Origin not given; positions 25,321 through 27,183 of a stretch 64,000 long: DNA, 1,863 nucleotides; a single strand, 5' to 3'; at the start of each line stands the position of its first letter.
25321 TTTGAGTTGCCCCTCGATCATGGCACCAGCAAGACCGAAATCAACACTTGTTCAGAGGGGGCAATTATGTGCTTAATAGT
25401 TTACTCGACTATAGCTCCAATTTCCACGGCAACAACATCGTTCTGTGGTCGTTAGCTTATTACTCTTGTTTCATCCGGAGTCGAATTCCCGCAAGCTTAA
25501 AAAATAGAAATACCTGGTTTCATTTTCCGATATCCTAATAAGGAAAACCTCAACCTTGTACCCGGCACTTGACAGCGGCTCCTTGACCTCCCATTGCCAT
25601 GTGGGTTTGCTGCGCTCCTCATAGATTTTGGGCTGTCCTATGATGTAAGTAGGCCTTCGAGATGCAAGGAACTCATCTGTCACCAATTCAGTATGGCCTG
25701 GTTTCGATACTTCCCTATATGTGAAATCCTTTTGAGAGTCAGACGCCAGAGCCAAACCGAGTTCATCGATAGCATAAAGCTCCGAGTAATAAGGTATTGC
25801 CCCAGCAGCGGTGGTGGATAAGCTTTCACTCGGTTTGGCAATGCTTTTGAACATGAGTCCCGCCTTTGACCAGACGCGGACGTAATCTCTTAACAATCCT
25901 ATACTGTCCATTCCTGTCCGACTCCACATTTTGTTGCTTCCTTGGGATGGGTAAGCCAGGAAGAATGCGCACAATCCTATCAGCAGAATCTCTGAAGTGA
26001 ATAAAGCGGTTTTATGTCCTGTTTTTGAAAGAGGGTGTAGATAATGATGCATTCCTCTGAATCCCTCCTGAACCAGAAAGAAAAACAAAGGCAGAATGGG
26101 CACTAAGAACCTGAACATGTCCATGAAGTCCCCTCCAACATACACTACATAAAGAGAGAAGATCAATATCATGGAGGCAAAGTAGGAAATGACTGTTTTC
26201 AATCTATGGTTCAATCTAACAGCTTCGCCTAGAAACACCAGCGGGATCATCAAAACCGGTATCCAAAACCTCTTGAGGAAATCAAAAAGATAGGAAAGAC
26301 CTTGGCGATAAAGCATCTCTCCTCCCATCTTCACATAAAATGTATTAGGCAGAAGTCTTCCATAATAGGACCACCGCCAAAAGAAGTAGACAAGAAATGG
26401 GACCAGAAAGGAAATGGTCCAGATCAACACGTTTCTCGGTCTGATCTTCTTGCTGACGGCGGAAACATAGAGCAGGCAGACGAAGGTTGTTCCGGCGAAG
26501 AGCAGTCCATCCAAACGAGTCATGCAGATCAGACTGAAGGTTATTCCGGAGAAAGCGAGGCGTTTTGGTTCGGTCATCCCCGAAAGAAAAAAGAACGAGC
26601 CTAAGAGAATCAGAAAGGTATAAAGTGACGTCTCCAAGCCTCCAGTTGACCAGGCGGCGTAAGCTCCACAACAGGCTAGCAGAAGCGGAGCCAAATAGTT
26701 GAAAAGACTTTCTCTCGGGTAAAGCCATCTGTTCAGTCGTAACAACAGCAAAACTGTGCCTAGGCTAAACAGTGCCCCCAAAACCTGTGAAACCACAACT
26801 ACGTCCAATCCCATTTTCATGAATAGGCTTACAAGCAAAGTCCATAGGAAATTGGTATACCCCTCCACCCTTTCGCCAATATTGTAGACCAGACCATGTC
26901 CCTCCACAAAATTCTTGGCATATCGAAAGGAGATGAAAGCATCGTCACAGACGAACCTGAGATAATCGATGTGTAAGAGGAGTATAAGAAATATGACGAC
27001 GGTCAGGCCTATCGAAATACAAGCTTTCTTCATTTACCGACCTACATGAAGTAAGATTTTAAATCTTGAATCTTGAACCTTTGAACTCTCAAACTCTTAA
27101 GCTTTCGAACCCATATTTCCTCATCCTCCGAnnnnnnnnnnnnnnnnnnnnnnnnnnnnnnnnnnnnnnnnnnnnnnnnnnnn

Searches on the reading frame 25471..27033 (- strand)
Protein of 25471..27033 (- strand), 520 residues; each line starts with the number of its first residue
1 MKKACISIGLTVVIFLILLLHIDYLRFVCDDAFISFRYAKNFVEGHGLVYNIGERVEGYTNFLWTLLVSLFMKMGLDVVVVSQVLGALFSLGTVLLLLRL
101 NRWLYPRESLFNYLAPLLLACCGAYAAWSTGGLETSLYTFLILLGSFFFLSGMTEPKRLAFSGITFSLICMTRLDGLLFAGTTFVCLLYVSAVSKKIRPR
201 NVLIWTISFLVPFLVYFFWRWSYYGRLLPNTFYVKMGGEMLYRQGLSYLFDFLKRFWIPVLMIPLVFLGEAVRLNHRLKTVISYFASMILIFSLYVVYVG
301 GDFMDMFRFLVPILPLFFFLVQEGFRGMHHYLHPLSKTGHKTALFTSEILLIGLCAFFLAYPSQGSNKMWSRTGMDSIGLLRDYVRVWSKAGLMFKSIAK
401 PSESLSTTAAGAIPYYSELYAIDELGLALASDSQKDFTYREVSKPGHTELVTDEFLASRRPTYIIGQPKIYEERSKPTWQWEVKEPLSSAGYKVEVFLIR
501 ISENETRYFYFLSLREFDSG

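Call 9: search_protein_families(library=pfam, proteins=[window:25471-27033:-], max_evalue=0.01)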
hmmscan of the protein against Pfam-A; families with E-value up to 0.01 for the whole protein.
window:25471-27033:- (520 aa): 0 families

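Call 13: search_protein_families(library=ncbifam, proteins=[window:25471-27033:-], max_evalue=0.01)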
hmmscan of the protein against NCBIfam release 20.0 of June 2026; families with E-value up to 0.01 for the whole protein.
window:25471-27033:- (520 aa): 2 families
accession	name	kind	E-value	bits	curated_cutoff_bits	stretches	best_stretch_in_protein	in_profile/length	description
NF041481.1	beta_arabfuran_tase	equivalog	4.4e-13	48.2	1050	1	6-272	4-289/633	terminal beta-(1->2)-arabinofuranosyltransferase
NF047440.1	LA3751_2_3_fam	subfamily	6.5e-10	38.4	200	1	62-324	83-353/460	LA_3751/LA_3752 family putative glycosyltransferase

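Call 14: search_solved_structures(query=window:25471-27033:-, max_evalue=1)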
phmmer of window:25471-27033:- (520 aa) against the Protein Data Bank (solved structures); distinct sequences matched with E-value up to 1: 1.
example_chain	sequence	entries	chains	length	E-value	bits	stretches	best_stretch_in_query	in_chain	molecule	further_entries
9dlf_C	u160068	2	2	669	1.2e-11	47.4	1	25-269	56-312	Arabinosyltransferase AftB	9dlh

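Call 15: find_encoding_contigs(protein=window:25471-27033:-, flank=6000, max_places=10)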
Protein window:25471-27033:- (520 aa): 1 contig read that carries it; 1 place shown.
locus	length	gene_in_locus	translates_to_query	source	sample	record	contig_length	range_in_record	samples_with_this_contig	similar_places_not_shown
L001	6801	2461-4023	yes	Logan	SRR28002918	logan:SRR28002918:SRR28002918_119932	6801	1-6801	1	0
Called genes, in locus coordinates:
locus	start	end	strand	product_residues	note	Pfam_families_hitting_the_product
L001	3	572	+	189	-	?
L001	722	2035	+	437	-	PF00009:GTP_EFTU, PF00071:Ras (faint), PF01926:MMR_HSR1, PF02421:FeoB_N, PF00009:GTP_EFTU, PF01926:MMR_HSR1, PF02421:FeoB_N, PF14714:KH_dom-like, +4 more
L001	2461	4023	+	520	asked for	-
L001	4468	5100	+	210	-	PF02660:G3P_acyltransf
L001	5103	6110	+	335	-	PF01210:NAD_Gly3P_dh_N, PF03807:F420_oxidored (faint), PF07479:NAD_Gly3P_dh_C, PF20618:GPD_NAD_C_bact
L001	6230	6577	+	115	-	PF13411:MerR_1, PF00376:MerR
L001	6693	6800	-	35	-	?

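Call 17: find_homologous_proteins(query=window:25471-27033:-, max_evalue=1e-10)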
Query window:25471-27033:- (520 aa): 3915 proteins with E <= 1e-10 among 8000 candidates; the best 120 are listed.
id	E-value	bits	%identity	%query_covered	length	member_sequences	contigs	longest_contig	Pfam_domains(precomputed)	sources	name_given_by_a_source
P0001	7.6e-253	858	76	98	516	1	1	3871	-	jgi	jgi:arabinofuranosyltransferase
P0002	7.1e-236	802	69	100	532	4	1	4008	-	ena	-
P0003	5.4e-232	789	69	95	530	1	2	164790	-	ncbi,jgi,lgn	-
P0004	8.7e-230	782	69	99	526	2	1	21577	-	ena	-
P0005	6.9e-228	776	65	100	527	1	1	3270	-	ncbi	-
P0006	1.2e-225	768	67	100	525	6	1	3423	-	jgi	-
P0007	3.8e-223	760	66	99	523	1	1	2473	-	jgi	jgi:arabinofuranosyltransferase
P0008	2.8e-222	757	66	99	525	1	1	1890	-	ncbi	-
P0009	2.0e-220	751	67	100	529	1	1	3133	-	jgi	-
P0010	8.8e-220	749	65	98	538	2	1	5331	-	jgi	-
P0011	2.9e-218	744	65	99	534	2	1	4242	-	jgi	jgi:arabinofuranosyltransferase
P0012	2.8e-217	741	63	100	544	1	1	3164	-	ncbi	ncbi:MAG: hypothetical protein ABII96_07280 [Candidatus Zixiibacteriota bacterium]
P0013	3.1e-217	741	63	100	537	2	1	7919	-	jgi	jgi:arabinofuranosyltransferase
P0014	1.2e-216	739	64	100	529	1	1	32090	-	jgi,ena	-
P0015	2.1e-216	738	65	100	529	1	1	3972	-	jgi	jgi:arabinofuranosyltransferase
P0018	8.1e-215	733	63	99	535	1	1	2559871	-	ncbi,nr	ncbi:MAG: hypothetical protein JSV10_04300 [Candidatus Zixiibacteriota bacterium]|nr:MAG: hypothetic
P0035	7.1e-206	703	62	99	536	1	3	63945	-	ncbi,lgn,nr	ncbi:MAG: hypothetical protein GTO24_12870 [candidate division Zixibacteria bacterium]|nr:hypothetic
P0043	2.1e-199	682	61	100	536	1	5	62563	-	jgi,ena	-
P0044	5.5e-196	671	60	100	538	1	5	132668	-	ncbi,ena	-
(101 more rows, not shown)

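Call 19: find_encoding_contigs(protein=P0001, flank=5000, max_places=3)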
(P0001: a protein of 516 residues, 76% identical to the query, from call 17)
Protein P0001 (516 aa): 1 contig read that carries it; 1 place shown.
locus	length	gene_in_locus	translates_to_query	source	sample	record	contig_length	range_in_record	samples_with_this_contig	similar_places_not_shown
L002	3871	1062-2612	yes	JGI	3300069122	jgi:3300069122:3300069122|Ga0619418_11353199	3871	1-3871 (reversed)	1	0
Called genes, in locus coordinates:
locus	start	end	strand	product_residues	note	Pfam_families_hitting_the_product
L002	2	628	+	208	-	?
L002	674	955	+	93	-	PF20114:DUF6504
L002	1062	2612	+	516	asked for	-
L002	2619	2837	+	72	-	PF02660:G3P_acyltransf (weak)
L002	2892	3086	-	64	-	-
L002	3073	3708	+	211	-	PF02660:G3P_acyltransf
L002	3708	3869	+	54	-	?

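Call 20: find_encoding_contigs(protein=P0003, flank=10000, max_places=3)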
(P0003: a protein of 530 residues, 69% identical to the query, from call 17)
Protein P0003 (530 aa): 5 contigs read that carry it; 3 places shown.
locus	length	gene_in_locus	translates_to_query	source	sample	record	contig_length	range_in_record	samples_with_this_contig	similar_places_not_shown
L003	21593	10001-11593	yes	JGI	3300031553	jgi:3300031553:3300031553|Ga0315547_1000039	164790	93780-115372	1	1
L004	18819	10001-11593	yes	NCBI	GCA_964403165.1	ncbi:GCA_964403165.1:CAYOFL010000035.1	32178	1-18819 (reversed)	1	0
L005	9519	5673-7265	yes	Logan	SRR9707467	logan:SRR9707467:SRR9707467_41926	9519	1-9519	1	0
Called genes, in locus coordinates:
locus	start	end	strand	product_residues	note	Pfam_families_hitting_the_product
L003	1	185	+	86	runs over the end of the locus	PF02609:Exonuc_VII_S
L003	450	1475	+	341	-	PF00348:polyprenyl_synt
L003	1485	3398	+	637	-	PF13292:DXP_synthase_N, PF00456:Transketolase_N (weak), PF02779:Transket_pyr, PF02780:Transketolase_C, PF17147:PFOR_II (weak)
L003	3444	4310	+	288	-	PF01513:NAD_kinase, PF20143:NAD_kinase_C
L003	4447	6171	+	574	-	PF02463:SMC_N, PF13175:AAA_15, PF13476:AAA_23 (faint)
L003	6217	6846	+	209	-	PF01066:CDP-OH_P_transf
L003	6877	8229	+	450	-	PF19238:Radical_SAM_2, PF04459:DUF512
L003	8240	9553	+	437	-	PF00009:GTP_EFTU, PF00071:Ras (faint), PF01926:MMR_HSR1, PF02421:FeoB_N, PF00009:GTP_EFTU, PF01926:MMR_HSR1, PF02421:FeoB_N, PF14714:KH_dom-like, +5 more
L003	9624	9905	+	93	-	PF20114:DUF6504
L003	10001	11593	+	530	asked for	-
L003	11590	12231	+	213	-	PF02660:G3P_acyltransf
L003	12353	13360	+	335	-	PF01210:NAD_Gly3P_dh_N, PF03807:F420_oxidored (weak), PF07479:NAD_Gly3P_dh_C, PF20618:GPD_NAD_C_bact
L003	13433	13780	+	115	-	PF13411:MerR_1, PF00376:MerR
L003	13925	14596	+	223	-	PF00535:Glycos_transf_2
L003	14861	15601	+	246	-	PF01975:SurE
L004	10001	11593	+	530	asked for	-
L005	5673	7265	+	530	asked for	-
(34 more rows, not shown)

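Call 21: find_encoding_contigs(protein=P0004, flank=10000, max_places=3)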
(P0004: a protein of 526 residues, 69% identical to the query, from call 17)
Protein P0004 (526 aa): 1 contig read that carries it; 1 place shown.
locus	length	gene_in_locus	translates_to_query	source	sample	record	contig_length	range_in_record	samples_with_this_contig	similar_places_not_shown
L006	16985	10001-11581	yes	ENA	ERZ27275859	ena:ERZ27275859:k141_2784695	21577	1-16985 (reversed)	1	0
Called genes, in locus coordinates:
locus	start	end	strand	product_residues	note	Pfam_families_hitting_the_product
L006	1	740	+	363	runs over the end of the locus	PF00348:polyprenyl_synt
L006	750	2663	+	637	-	PF13292:DXP_synthase_N, PF00456:Transketolase_N (weak), PF02779:Transket_pyr, PF22613:Transketolase_C_1 (faint), PF17147:PFOR_II (faint), PF02780:Transketolase_C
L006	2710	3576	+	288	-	PF01513:NAD_kinase, PF20143:NAD_kinase_C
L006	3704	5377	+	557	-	PF02463:SMC_N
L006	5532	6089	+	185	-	PF01066:CDP-OH_P_transf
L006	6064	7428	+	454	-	PF19238:Radical_SAM_2, PF04459:DUF512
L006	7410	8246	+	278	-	PF00583:Acetyltransf_1 (faint)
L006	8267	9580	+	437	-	PF00009:GTP_EFTU, PF01926:MMR_HSR1, PF02421:FeoB_N, PF00009:GTP_EFTU (weak), PF01926:MMR_HSR1, PF02421:FeoB_N, PF00350:Dynamin_N (weak), PF14714:KH_dom-like, +4 more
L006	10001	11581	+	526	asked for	-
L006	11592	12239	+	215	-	PF02660:G3P_acyltransf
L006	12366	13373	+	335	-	PF01210:NAD_Gly3P_dh_N, PF02558:ApbA (faint), PF03807:F420_oxidored (weak), PF07479:NAD_Gly3P_dh_C, PF20618:GPD_NAD_C_bact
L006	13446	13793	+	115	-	PF13411:MerR_1, PF00376:MerR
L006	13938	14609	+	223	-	PF00535:Glycos_transf_2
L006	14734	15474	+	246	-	PF01975:SurE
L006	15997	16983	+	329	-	?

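Call 53: find_encoding_contigs(protein=P0002, flank=1500, max_places=1)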
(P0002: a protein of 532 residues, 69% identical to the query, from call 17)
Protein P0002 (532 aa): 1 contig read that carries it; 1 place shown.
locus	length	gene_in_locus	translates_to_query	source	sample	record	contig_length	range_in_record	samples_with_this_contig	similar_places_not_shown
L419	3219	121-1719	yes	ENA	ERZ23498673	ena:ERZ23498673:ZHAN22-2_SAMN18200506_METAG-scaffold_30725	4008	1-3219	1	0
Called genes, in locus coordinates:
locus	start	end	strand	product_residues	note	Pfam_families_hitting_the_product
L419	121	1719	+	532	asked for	-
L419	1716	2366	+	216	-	PF02660:G3P_acyltransf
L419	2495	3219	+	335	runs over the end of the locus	PF01210:NAD_Gly3P_dh_N, PF03807:F420_oxidored (faint), PF07479:NAD_Gly3P_dh_C, PF20618:GPD_NAD_C_bact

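Call 54: find_encoding_contigs(protein=P0014, flank=1500, max_places=1)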
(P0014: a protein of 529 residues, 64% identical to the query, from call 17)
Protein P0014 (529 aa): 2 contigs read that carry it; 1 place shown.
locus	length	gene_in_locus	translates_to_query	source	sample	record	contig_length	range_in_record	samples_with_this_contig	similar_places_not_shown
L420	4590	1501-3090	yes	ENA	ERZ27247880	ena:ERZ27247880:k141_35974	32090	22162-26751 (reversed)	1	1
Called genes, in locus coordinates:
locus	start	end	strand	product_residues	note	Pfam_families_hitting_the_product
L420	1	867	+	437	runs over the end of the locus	PF00009:GTP_EFTU, PF00071:Ras (faint), PF01926:MMR_HSR1, PF02421:FeoB_N, PF00009:GTP_EFTU, PF01926:MMR_HSR1, PF02421:FeoB_N, PF14714:KH_dom-like, +4 more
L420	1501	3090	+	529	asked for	-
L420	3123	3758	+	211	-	PF02660:G3P_acyltransf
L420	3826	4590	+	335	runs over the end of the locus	PF01210:NAD_Gly3P_dh_N, PF02558:ApbA (weak), PF03807:F420_oxidored (weak), PF07479:NAD_Gly3P_dh_C, PF20618:GPD_NAD_C_bact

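Call 55: find_encoding_contigs(protein=P0018, flank=1500, max_places=1)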
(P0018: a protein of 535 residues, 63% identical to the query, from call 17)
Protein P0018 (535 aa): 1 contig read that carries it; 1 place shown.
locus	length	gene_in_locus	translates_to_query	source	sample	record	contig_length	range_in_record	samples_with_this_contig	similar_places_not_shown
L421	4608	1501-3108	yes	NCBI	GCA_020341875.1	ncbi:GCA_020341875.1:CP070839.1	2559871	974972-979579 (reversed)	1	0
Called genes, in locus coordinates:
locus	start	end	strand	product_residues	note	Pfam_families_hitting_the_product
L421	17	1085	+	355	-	PF00071:Ras (faint), PF00009:GTP_EFTU, PF00350:Dynamin_N (weak), PF01926:MMR_HSR1, PF02421:FeoB_N, PF14714:KH_dom-like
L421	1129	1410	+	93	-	PF20114:DUF6504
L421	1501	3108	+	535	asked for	-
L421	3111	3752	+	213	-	PF02660:G3P_acyltransf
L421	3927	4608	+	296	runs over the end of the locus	PF01210:NAD_Gly3P_dh_N, PF07479:NAD_Gly3P_dh_C, PF20618:GPD_NAD_C_bact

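Call 56: find_encoding_contigs(protein=P0035, flank=1500, max_places=1)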
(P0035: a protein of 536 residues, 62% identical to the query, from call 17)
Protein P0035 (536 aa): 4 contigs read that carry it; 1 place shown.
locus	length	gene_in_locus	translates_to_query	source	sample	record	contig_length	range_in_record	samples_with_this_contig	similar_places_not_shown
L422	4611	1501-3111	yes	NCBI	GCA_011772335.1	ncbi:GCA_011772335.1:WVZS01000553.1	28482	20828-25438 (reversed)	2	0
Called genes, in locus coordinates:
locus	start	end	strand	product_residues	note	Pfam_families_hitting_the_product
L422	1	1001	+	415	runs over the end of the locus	-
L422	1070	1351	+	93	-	PF20114:DUF6504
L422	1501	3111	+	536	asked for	-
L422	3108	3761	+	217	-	PF02660:G3P_acyltransf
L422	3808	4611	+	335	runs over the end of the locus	PF01210:NAD_Gly3P_dh_N, PF02558:ApbA (weak), PF03807:F420_oxidored, PF07479:NAD_Gly3P_dh_C, PF20618:GPD_NAD_C_bact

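Call 57: find_encoding_contigs(protein=P0044, flank=1500, max_places=1)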
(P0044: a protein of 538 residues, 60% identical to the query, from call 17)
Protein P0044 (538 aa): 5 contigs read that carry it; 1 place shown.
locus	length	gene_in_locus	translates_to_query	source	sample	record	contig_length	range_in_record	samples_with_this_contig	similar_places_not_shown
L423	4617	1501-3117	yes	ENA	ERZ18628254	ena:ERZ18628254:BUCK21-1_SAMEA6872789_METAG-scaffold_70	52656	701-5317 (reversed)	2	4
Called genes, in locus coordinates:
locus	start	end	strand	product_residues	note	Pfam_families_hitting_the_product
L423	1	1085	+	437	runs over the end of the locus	PF00009:GTP_EFTU, PF00071:Ras (faint), PF01926:MMR_HSR1, PF02421:FeoB_N, PF00009:GTP_EFTU, PF01926:MMR_HSR1, PF02421:FeoB_N, PF14714:KH_dom-like, +4 more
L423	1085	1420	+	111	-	PF20114:DUF6504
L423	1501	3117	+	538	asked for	-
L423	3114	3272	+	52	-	-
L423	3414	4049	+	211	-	PF02660:G3P_acyltransf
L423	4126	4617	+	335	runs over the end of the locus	PF01210:NAD_Gly3P_dh_N, PF07479:NAD_Gly3P_dh_C, PF20618:GPD_NAD_C_bact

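Call 63: find_encoding_contigs(protein=P0043, flank=5000, max_places=2)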
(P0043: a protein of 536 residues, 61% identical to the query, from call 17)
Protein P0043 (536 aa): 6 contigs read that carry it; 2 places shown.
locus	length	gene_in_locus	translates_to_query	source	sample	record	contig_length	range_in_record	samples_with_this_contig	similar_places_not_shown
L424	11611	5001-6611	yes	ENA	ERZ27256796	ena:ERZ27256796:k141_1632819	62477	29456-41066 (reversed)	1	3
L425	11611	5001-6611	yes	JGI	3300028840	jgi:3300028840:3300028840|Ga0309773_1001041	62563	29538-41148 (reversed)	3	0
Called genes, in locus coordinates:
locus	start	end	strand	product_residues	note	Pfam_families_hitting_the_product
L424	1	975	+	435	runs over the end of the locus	PF19238:Radical_SAM_2, PF04459:DUF512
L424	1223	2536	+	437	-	PF00009:GTP_EFTU (weak), PF00071:Ras (faint), PF01926:MMR_HSR1, PF02421:FeoB_N, PF00009:GTP_EFTU, PF01926:MMR_HSR1, PF02421:FeoB_N, PF14714:KH_dom-like, +4 more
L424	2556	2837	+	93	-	PF20114:DUF6504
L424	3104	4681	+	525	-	-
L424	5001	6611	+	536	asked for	-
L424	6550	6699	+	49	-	-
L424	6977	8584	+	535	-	-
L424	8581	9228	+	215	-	PF02660:G3P_acyltransf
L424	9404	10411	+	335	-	PF01210:NAD_Gly3P_dh_N, PF07479:NAD_Gly3P_dh_C, PF20618:GPD_NAD_C_bact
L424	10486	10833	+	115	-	PF13411:MerR_1, PF00376:MerR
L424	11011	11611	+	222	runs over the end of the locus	PF00535:Glycos_transf_2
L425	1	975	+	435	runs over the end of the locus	PF19238:Radical_SAM_2, PF04459:DUF512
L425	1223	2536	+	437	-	PF00009:GTP_EFTU (weak), PF00071:Ras (faint), PF01926:MMR_HSR1, PF02421:FeoB_N, PF00009:GTP_EFTU, PF01926:MMR_HSR1, PF02421:FeoB_N, PF14714:KH_dom-like, +4 more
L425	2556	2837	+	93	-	PF20114:DUF6504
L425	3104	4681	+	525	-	-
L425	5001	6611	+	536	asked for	-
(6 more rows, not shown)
